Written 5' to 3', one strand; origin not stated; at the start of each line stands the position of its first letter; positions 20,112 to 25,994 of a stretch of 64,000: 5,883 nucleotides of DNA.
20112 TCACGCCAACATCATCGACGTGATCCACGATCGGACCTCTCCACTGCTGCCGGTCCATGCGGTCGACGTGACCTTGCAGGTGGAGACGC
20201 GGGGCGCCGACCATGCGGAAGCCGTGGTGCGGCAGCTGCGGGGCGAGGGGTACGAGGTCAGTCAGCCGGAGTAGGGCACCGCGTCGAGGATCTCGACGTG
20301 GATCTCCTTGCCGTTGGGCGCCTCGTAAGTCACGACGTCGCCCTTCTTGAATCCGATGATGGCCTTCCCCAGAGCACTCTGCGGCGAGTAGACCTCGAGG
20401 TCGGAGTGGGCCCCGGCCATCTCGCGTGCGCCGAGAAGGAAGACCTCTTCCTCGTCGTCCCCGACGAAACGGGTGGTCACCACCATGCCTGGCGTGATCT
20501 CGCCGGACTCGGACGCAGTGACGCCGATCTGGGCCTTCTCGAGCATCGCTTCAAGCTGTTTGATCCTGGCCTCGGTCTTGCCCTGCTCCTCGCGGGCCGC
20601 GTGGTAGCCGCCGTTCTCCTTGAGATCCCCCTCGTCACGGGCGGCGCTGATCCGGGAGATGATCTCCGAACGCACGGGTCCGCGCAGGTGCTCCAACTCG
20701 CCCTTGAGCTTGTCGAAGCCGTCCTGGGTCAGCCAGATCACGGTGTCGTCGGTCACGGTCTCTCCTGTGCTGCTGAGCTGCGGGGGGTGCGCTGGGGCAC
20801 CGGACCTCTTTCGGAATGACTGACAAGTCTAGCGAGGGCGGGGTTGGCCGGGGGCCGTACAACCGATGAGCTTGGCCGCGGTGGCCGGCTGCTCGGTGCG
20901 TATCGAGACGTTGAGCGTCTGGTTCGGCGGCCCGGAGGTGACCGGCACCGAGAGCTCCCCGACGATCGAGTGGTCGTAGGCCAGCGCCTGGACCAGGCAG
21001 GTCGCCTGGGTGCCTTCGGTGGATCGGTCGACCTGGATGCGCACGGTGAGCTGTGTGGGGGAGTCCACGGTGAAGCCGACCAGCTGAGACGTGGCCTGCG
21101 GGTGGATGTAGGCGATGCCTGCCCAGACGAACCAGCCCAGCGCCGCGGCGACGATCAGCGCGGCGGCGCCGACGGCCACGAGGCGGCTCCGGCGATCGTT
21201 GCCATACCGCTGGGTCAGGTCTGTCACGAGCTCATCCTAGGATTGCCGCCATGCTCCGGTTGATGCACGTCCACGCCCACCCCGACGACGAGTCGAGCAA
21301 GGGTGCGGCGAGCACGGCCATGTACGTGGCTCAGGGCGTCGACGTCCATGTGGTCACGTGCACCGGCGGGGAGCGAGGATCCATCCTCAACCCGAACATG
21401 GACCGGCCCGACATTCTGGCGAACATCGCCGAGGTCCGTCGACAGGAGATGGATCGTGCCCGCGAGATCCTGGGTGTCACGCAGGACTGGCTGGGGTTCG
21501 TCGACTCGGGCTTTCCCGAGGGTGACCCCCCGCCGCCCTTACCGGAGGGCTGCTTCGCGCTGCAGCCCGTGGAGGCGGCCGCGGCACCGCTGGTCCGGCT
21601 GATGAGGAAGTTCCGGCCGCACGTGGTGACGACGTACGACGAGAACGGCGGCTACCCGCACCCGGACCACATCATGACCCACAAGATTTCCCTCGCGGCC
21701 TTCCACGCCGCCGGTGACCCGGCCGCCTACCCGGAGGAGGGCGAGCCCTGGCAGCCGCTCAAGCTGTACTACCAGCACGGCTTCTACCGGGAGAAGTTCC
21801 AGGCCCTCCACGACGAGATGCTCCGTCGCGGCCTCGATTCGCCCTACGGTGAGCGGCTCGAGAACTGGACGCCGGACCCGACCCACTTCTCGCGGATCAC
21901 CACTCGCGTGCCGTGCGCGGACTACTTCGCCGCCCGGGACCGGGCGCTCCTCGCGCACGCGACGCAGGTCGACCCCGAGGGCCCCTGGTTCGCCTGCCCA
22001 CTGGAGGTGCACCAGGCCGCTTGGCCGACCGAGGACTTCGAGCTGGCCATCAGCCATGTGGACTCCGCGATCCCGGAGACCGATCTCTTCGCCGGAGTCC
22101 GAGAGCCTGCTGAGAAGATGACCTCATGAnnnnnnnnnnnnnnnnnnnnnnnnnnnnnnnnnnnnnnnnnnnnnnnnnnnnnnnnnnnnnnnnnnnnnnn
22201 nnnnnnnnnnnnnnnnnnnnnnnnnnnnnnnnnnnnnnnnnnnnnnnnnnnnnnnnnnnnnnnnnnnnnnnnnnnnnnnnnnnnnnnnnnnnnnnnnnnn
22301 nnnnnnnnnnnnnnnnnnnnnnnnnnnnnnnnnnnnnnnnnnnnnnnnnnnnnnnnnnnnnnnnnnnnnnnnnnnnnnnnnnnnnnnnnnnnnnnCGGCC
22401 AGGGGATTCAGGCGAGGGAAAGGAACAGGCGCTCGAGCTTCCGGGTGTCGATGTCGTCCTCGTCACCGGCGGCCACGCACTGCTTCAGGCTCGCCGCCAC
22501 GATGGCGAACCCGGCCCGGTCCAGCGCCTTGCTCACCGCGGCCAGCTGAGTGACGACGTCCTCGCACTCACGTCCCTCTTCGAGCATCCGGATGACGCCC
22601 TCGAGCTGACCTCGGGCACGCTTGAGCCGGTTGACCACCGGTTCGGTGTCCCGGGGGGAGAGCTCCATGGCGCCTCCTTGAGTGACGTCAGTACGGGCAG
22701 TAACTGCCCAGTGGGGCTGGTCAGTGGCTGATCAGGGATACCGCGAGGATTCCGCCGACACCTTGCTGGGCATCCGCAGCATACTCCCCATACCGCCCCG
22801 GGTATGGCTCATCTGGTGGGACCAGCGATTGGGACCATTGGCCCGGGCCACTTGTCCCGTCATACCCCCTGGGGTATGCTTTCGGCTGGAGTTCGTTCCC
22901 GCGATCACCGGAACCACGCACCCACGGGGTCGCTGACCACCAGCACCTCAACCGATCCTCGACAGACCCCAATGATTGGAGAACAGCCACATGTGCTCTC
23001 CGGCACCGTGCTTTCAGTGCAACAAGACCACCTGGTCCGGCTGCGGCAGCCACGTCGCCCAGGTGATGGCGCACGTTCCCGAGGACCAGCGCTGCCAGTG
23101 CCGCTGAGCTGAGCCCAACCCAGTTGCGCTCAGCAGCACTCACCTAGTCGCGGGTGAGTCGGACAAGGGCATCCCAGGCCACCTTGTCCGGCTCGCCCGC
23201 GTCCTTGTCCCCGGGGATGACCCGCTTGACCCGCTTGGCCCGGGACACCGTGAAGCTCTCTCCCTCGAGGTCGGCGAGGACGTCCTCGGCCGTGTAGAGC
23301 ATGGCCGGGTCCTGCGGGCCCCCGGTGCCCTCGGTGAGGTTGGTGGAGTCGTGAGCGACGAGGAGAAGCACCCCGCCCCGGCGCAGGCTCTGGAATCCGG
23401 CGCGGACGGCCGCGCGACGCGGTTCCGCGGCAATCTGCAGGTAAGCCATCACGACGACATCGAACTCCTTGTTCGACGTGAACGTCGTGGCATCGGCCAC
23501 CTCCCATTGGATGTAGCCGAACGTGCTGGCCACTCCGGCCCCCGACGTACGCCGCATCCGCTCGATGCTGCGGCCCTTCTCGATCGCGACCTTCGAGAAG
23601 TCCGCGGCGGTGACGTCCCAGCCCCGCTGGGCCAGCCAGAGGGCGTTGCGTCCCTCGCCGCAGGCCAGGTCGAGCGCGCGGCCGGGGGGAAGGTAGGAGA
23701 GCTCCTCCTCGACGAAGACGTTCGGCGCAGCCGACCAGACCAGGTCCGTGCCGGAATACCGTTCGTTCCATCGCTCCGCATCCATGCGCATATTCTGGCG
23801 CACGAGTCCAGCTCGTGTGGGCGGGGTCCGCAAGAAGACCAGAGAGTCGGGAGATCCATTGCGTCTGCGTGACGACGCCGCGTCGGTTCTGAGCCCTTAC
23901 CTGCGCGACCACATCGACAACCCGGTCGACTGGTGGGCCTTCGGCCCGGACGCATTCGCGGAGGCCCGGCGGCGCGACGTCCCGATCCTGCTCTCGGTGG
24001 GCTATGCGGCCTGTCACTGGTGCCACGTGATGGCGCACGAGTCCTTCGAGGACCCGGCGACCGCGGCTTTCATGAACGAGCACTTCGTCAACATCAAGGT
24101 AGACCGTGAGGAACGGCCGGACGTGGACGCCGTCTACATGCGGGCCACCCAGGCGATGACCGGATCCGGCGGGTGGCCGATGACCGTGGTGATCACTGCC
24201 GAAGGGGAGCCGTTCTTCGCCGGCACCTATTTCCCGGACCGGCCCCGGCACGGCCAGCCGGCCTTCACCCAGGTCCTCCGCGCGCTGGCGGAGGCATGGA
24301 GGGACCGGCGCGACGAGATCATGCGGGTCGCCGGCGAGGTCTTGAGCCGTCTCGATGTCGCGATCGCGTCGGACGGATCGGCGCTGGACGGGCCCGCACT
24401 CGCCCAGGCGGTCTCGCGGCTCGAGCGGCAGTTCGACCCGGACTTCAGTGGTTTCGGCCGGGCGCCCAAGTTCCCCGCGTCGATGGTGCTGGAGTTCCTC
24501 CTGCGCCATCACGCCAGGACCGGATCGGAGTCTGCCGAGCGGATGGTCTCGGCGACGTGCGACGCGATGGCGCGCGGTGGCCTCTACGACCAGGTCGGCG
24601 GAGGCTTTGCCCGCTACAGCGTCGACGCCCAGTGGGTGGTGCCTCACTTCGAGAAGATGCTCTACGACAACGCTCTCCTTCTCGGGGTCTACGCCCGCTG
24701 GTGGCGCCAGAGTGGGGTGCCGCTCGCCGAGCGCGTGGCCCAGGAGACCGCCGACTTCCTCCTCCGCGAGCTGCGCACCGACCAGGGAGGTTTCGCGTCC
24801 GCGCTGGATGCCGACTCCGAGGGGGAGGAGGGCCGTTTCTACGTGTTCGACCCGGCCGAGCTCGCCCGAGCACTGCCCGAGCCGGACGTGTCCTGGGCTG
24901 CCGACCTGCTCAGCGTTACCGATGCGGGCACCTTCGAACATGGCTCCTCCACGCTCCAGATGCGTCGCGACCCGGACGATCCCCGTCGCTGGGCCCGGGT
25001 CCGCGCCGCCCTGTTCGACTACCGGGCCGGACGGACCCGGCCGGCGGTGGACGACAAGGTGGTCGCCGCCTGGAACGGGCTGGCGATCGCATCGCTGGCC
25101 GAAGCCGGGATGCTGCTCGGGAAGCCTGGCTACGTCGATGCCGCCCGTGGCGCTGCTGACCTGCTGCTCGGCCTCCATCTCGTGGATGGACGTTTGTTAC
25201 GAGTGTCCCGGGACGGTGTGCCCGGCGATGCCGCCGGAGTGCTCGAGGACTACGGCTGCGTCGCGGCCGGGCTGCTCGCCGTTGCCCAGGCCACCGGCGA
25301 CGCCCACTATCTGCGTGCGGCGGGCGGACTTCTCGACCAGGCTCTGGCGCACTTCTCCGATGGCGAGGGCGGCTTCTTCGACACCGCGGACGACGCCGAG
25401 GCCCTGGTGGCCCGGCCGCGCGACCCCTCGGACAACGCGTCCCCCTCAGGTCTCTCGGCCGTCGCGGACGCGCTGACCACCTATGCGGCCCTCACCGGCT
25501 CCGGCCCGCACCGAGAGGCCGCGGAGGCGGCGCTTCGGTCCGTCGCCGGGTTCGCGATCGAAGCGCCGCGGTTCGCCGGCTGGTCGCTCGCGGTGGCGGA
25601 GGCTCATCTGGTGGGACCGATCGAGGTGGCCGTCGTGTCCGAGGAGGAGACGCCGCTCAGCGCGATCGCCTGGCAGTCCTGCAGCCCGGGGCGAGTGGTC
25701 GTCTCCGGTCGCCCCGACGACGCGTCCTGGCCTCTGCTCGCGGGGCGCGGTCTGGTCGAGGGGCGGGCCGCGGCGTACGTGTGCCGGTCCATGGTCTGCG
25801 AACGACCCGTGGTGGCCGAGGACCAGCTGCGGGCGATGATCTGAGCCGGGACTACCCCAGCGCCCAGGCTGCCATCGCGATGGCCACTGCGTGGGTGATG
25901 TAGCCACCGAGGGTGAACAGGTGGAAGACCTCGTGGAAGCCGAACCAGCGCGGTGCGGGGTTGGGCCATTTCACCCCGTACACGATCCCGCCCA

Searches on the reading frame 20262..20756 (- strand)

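Call 35: search_protein_families(library=pfam, proteins=[window:20262-20756:-], max_evalue=0.0001)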
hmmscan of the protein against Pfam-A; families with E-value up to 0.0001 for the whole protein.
window:20262-20756:- (164 aa): 2 families
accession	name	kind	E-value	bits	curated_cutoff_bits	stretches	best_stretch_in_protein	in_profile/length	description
PF03449.20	GreA_GreB_N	-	9.8e-29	99.8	24.5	1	7-77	1-71/71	Transcription elongation factor, N-terminal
PF01272.25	GreA_GreB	-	1.4e-15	57.5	26.9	1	84-158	3-74/77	Transcription elongation factor, GreA/GreB, C-term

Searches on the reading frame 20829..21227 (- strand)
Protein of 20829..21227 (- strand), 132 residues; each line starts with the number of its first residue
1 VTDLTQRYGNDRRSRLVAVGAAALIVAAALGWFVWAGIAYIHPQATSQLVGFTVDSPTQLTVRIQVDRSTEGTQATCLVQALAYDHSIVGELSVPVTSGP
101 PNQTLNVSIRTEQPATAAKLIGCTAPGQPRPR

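Call 35: search_protein_families(library=pfam, proteins=[window:20829-21227:-], max_evalue=0.0001)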
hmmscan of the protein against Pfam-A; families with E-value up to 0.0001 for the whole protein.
window:20829-21227:- (132 aa): 1 family
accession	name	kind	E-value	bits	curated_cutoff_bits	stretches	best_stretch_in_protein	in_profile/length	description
PF14155.11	DUF4307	-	1.3e-24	86.7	27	1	17-123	4-111/111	Domain of unknown function (DUF4307)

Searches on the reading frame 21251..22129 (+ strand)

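Call 35: search_protein_families(library=pfam, proteins=[window:21251-22129:+], max_evalue=0.0001)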
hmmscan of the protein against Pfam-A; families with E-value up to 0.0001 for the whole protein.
window:21251-22129:+ (292 aa): 1 family
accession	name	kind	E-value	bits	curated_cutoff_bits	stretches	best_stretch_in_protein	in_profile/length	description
PF02585.22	PIG-L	-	2.2e-28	99.8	28.2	1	6-150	2-128/129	GlcNAc-PI de-N-acetylase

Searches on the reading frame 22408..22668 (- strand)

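Call 35: search_protein_families(library=pfam, proteins=[window:22408-22668:-], max_evalue=0.0001)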
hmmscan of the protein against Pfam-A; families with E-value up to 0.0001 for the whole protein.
window:22408-22668:- (86 aa): 1 family
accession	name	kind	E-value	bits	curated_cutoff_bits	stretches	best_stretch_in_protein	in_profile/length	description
PF02583.22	Trns_repr_metal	-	2.6e-24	85.8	22.8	1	9-80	3-71/78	Metal-sensitive transcriptional repressor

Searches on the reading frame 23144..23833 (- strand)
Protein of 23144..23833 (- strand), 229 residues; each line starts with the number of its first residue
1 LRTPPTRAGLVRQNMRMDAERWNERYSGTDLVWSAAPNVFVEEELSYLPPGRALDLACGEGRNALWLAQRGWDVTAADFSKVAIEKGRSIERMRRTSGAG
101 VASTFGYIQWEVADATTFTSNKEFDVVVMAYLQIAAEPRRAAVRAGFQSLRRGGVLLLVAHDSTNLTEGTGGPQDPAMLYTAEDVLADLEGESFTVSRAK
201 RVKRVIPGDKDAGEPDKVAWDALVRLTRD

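Call 35: search_protein_families(library=pfam, proteins=[window:23144-23833:-], max_evalue=0.0001)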
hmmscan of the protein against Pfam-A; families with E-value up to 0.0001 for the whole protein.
window:23144-23833:- (229 aa): 7 families
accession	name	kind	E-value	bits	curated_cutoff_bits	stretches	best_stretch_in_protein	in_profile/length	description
PF13649.12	Methyltransf_25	-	8.7e-13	49.2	27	1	54-154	2-97/97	Methyltransferase domain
PF08241.18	Methyltransf_11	-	1e-10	42.5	21.2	1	54-157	1-94/95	Methyltransferase domain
PF03848.20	TehB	-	1.8e-09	37.7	20.4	1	43-94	24-75/193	Tellurite resistance protein TehB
PF05724.17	TPMT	-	6.5e-09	36.2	26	1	17-174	1-168/218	Thiopurine S-methyltransferase (TPMT)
PF13489.12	Methyltransf_23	-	2.3e-08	34.4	27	1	49-163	22-121/164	Methyltransferase domain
PF08242.18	Methyltransf_12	-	3.6e-08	34.5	30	1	54-156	1-98/98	Methyltransferase domain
PF13847.12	Methyltransf_31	-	8e-06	26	27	1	52-162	6-113/145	Methyltransferase domain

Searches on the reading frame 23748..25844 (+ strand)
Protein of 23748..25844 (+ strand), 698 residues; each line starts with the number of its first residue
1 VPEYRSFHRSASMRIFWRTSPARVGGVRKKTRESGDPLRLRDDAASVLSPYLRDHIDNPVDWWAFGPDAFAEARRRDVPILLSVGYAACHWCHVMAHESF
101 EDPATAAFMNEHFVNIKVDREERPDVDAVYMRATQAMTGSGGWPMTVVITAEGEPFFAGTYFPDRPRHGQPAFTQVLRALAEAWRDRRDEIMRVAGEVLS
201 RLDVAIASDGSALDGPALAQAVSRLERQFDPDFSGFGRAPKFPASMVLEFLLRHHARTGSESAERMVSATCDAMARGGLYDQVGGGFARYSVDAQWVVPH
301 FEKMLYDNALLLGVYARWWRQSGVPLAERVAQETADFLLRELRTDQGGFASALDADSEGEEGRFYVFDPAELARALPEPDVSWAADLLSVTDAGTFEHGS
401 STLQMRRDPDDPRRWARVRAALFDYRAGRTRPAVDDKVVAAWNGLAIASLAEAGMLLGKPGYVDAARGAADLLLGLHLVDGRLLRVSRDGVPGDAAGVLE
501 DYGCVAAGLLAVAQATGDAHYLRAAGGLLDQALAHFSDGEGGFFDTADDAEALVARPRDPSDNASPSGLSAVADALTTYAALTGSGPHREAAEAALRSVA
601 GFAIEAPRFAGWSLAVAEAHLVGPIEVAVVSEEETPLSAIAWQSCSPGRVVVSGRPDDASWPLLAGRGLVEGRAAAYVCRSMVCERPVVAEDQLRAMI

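Call 35: search_protein_families(library=pfam, proteins=[window:23748-25844:+], max_evalue=0.0001)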
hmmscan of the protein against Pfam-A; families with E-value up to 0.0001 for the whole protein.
window:23748-25844:+ (698 aa): 2 families
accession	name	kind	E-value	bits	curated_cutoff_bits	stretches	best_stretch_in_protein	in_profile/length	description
PF03190.21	Thioredox_DsbH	-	3.2e-71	239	27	1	47-202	7-162/163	Protein of unknown function, DUF255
PF13899.12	Thioredoxin_7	-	4.7e-07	30.3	27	1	62-125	2-65/83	Thioredoxin-like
